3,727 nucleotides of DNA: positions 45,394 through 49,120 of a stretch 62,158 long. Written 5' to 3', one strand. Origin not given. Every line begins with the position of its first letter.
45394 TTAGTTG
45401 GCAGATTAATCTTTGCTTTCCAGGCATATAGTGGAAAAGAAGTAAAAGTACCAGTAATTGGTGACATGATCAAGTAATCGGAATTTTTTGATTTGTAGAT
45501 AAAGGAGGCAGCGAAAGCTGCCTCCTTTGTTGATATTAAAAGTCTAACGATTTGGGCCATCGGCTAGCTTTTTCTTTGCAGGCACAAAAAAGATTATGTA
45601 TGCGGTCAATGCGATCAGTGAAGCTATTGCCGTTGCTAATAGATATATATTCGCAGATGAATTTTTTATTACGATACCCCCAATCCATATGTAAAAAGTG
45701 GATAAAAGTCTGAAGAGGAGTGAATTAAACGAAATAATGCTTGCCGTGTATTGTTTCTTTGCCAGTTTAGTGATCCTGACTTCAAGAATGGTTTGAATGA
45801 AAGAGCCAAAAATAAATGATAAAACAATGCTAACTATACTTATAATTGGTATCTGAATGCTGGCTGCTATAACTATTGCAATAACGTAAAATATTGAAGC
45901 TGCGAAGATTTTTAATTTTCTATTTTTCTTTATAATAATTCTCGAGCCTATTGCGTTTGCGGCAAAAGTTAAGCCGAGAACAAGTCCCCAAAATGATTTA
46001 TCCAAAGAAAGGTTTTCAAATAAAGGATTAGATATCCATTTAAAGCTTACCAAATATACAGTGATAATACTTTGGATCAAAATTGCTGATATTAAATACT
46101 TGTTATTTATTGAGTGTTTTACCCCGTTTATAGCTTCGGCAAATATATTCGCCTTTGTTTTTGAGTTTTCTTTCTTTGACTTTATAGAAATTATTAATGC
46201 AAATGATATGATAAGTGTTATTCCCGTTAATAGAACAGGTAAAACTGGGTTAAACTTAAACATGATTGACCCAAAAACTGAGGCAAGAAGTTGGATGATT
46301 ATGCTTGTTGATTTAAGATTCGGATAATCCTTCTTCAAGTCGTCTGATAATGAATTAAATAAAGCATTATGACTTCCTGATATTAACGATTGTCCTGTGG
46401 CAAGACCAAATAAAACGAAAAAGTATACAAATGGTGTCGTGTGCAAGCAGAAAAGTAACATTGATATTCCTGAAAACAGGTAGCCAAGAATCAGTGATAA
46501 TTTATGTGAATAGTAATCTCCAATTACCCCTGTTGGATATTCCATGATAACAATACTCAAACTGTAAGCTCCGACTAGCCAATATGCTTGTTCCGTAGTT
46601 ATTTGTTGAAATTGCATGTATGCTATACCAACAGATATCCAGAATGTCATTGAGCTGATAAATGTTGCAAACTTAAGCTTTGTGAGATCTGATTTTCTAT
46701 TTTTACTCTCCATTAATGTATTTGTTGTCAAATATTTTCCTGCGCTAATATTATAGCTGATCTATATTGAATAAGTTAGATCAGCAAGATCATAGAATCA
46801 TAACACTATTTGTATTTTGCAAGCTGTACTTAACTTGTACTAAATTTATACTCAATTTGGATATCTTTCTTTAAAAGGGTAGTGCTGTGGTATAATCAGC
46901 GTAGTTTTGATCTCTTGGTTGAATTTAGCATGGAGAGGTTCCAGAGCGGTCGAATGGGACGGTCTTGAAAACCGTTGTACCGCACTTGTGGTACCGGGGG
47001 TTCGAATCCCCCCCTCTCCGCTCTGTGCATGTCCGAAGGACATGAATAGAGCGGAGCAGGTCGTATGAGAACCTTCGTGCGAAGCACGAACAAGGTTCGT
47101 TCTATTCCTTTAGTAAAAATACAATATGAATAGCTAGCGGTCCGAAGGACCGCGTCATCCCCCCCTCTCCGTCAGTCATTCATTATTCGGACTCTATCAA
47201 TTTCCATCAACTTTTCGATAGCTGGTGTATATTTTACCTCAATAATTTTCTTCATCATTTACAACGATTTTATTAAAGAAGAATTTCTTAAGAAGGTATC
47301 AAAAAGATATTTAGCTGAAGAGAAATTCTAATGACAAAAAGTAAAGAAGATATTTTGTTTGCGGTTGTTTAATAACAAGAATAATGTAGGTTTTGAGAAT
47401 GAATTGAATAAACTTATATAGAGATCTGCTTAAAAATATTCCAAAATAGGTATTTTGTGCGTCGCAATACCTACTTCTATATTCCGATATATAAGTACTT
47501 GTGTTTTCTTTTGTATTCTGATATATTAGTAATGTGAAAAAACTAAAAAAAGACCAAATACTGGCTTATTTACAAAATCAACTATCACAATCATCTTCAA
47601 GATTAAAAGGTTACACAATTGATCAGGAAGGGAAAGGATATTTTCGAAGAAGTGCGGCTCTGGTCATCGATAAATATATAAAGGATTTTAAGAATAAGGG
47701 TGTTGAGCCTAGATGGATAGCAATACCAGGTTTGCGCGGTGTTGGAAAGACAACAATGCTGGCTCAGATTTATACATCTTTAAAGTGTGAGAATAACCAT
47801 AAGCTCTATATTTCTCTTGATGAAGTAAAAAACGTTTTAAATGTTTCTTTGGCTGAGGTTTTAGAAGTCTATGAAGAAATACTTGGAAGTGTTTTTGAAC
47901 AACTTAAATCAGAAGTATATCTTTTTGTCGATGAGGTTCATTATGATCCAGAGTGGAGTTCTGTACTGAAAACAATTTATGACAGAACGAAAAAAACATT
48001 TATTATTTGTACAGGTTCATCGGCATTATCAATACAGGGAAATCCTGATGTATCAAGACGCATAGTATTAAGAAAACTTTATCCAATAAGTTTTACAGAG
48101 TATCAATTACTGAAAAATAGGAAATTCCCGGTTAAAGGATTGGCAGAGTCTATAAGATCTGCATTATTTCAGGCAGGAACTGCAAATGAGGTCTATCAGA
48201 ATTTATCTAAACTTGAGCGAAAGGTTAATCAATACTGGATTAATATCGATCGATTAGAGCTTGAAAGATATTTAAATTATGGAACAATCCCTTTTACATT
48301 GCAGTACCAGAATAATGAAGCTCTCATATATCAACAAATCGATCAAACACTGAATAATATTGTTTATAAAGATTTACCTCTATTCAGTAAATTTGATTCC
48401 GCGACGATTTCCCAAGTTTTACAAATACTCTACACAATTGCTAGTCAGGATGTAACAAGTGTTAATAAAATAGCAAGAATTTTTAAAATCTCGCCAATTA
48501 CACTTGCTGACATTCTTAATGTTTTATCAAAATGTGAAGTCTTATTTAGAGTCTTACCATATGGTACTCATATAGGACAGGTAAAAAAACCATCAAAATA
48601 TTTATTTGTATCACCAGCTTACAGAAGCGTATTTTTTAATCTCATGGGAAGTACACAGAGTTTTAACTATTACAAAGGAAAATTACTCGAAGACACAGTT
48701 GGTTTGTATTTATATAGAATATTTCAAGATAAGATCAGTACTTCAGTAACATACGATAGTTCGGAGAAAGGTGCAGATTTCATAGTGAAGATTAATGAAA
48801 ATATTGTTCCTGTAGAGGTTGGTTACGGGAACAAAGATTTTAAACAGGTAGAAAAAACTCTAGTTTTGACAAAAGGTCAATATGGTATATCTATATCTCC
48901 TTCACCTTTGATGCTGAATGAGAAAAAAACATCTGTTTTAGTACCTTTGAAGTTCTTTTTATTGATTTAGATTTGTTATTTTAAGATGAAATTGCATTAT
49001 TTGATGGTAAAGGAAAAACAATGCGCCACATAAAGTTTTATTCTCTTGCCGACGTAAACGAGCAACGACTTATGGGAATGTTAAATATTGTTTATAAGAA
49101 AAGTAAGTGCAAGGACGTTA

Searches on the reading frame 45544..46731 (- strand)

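Call 30: search_protein_families(library=pfam, proteins=[window:45544-46731:-], max_evalue=0.00001)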
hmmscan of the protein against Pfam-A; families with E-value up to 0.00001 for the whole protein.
window:45544-46731:- (395 aa): 1 family
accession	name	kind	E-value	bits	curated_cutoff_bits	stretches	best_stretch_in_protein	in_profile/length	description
PF07690.21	MFS_1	-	1.5e-17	64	33.4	1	21-342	3-341/347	Major Facilitator Superfamily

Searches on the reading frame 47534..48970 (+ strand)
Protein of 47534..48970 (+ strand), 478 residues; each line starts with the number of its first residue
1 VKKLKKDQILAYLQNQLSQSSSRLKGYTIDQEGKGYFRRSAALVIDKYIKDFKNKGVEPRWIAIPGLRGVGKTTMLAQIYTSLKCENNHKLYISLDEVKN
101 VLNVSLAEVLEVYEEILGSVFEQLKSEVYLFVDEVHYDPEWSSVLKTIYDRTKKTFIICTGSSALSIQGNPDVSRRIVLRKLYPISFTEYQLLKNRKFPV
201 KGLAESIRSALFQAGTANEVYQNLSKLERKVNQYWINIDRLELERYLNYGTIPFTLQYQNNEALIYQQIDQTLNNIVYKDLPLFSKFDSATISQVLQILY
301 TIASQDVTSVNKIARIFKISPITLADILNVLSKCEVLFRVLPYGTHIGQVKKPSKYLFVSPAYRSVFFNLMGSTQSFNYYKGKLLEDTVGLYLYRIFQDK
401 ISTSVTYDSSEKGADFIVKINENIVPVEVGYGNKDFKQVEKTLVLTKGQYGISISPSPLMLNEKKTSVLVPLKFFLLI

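Call 30: search_protein_families(library=pfam, proteins=[window:47534-48970:+], max_evalue=0.00001)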
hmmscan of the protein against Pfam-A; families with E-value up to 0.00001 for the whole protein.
window:47534-48970:+ (478 aa): 2 families
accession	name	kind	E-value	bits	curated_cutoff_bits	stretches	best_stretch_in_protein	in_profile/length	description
PF13173.12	AAA_14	-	1.6e-26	93.3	27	1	60-190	3-128/129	AAA domain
PF13635.12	DUF4143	-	1.1e-09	38.7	28.1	1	288-431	12-159/160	Domain of unknown function (DUF4143)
